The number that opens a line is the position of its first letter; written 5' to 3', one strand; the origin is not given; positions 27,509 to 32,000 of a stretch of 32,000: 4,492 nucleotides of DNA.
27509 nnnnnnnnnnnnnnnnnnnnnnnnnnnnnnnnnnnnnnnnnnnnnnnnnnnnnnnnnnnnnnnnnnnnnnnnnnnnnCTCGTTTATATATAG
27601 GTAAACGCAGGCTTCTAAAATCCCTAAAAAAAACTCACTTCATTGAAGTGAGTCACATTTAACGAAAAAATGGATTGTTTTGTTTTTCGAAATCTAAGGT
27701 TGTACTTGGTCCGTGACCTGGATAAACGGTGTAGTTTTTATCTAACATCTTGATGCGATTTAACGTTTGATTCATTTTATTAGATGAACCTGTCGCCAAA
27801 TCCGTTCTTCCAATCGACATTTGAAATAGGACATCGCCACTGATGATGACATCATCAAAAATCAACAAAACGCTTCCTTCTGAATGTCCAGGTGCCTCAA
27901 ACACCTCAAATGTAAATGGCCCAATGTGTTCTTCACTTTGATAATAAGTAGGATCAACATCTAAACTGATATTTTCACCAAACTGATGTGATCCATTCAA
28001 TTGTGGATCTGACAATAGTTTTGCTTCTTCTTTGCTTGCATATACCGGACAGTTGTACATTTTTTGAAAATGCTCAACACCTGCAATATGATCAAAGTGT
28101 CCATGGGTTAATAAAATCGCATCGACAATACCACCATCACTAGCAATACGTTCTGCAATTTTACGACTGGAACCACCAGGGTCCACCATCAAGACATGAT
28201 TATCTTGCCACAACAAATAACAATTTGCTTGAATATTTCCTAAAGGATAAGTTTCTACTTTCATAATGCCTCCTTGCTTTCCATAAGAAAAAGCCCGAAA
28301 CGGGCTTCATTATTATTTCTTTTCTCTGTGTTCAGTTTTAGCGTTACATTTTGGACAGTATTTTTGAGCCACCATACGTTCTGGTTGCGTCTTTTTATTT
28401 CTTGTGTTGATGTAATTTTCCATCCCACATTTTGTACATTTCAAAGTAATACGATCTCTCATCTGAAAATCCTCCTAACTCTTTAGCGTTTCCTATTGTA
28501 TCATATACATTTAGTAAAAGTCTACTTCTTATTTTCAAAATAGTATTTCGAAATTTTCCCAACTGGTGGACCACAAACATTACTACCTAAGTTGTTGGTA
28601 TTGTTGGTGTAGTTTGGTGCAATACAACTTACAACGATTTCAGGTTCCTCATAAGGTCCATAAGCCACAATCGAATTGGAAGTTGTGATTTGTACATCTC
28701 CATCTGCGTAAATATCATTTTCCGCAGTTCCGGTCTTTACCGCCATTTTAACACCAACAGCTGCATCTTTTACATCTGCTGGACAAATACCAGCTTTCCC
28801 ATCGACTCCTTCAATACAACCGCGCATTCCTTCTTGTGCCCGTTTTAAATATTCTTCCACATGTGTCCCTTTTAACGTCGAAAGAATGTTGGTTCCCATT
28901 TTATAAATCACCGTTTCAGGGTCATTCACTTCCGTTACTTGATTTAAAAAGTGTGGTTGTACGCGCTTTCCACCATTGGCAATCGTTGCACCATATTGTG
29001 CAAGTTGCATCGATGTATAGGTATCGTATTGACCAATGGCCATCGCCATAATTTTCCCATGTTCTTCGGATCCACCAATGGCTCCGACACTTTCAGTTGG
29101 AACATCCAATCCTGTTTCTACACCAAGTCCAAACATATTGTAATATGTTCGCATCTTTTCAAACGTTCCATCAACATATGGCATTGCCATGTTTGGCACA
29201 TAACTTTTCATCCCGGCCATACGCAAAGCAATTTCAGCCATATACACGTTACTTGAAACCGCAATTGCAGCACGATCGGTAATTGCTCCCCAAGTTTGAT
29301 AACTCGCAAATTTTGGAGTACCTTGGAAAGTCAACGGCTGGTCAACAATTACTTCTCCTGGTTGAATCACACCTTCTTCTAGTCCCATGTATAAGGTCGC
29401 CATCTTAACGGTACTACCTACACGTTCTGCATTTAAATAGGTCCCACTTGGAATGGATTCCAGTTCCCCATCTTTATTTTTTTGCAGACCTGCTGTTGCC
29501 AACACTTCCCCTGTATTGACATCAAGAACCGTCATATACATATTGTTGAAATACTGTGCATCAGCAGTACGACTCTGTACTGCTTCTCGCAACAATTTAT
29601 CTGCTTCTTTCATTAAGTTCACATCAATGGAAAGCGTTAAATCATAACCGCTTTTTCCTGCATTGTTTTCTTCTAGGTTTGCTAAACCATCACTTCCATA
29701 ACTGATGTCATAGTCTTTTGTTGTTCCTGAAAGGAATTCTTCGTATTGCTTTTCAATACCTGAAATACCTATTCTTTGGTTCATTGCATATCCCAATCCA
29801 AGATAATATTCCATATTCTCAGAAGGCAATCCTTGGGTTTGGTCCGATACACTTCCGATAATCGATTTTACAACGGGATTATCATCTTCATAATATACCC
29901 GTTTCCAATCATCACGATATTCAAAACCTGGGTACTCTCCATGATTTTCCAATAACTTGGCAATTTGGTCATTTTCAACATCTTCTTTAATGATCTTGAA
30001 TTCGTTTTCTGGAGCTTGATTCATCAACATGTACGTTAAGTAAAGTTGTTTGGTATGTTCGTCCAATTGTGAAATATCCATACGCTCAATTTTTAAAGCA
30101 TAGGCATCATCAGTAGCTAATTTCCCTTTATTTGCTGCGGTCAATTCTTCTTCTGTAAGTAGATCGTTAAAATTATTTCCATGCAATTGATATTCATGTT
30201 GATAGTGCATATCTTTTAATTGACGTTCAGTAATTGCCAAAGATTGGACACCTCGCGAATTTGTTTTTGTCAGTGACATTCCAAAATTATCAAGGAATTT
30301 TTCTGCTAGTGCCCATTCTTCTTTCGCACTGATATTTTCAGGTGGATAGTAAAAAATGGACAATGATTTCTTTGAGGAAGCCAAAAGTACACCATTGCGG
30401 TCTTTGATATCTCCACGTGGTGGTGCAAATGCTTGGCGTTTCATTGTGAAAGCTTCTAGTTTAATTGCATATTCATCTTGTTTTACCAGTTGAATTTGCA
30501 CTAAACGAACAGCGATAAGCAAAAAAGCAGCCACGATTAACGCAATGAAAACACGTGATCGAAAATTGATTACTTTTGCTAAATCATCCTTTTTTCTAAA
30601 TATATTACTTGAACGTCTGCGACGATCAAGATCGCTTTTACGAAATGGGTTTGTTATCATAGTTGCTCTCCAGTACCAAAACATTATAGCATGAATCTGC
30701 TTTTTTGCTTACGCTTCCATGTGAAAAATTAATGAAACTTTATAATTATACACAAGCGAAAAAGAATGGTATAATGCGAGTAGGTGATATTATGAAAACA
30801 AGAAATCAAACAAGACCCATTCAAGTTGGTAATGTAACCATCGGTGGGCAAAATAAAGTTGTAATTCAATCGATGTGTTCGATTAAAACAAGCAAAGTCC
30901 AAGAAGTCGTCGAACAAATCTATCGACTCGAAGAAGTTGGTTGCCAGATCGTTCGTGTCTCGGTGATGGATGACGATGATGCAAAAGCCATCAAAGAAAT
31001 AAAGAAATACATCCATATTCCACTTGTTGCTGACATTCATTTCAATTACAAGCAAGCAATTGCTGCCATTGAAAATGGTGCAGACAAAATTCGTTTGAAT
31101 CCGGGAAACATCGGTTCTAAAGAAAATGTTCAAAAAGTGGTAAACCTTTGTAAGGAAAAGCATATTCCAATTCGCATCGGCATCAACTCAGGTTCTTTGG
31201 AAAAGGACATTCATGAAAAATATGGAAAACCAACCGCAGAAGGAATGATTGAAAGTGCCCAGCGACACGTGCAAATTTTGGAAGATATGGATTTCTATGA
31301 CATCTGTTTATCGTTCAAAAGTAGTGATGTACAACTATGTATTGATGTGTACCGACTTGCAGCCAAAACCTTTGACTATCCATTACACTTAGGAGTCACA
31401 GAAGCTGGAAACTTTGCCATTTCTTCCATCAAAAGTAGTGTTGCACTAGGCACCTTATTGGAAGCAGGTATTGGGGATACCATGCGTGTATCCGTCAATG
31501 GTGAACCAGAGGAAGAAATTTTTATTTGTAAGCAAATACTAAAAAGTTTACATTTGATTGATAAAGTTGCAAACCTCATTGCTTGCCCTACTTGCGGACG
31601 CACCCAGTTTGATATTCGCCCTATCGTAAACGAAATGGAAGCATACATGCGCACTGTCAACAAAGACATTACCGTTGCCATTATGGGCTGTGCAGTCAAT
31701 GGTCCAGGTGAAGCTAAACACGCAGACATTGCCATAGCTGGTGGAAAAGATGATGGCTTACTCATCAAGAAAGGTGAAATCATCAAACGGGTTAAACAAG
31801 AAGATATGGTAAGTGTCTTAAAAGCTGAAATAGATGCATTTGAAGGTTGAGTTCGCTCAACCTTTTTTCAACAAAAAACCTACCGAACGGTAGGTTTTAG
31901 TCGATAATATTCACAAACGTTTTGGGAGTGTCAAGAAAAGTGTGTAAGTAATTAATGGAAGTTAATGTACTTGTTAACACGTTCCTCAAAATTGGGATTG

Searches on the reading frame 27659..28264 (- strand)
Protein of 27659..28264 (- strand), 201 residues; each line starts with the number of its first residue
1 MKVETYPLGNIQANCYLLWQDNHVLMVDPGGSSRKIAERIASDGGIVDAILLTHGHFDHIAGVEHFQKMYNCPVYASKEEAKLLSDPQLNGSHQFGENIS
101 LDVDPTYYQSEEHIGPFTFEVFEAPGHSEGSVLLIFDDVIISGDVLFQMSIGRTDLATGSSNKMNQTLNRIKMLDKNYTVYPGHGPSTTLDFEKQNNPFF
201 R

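Call 7: search_protein_families(library=pfam, proteins=[window:27659-28264:-])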
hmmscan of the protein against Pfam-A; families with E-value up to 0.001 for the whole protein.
window:27659-28264:- (201 aa): 4 families
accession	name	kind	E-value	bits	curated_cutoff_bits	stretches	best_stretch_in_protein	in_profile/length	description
PF00753.33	Lactamase_B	-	3.2e-31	109.2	22.7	1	10-184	3-196/196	Metallo-beta-lactamase superfamily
PF12706.13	Lactamase_B_2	-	4.5e-07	30.1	27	1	43-86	27-72/200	Beta-lactamase superfamily domain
PF19583.5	ODP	-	0.00015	22.1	27.2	1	11-94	1-85/194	ODP family beta lactamase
PF13483.12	Lactamase_B_3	-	0.0006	20.3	24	0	12-61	6-51/160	Beta-lactamase superfamily domain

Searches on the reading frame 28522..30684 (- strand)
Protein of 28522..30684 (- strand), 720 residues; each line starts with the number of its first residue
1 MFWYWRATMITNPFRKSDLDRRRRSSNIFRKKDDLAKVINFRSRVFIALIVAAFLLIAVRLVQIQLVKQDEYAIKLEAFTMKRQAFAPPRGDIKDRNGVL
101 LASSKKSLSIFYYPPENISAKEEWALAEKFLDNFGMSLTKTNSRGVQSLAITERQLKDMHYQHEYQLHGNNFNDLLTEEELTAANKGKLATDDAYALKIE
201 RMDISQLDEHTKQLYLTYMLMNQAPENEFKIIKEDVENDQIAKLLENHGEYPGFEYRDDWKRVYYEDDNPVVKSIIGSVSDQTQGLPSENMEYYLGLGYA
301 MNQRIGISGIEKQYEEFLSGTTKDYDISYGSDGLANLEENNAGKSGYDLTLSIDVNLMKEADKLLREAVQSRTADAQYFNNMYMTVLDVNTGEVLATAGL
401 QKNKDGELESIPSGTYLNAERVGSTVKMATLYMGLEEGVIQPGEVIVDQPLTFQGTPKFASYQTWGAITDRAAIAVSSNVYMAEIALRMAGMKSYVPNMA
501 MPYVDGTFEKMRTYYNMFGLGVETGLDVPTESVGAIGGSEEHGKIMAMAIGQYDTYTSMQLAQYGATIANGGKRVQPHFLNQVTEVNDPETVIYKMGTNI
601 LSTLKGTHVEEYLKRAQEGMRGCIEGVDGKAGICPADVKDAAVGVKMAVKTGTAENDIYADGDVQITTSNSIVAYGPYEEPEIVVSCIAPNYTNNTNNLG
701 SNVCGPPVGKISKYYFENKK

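Call 8: search_protein_families(library=pfam, proteins=[window:28522-30684:-])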
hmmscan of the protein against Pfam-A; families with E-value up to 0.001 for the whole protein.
window:28522-30684:- (720 aa): 2 families
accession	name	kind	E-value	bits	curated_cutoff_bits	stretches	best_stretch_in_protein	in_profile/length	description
PF00905.27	Transpeptidase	-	1.5e-40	139.7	22.1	1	382-693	1-282/299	Penicillin binding protein transpeptidase domain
PF03717.20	PBP_dimer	-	1.2e-26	94.7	24.4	1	87-323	3-163/180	Penicillin-binding Protein dimerisation domain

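Call 18: find_encoding_contigs(protein=window:28522-30684:-, flank=10000, max_places=4)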
Protein window:28522-30684:- (720 aa): no gene with exactly this product is on record in the collection.

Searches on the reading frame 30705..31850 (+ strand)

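Call 8: search_protein_families(library=pfam, proteins=[window:30705-31850:+])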
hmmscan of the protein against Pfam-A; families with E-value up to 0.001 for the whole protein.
window:30705-31850:+ (381 aa): 1 family
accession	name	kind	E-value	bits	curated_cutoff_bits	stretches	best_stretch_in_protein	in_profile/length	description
PF04551.19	GcpE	-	8.1e-144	479.3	32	1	36-377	1-342/343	GcpE protein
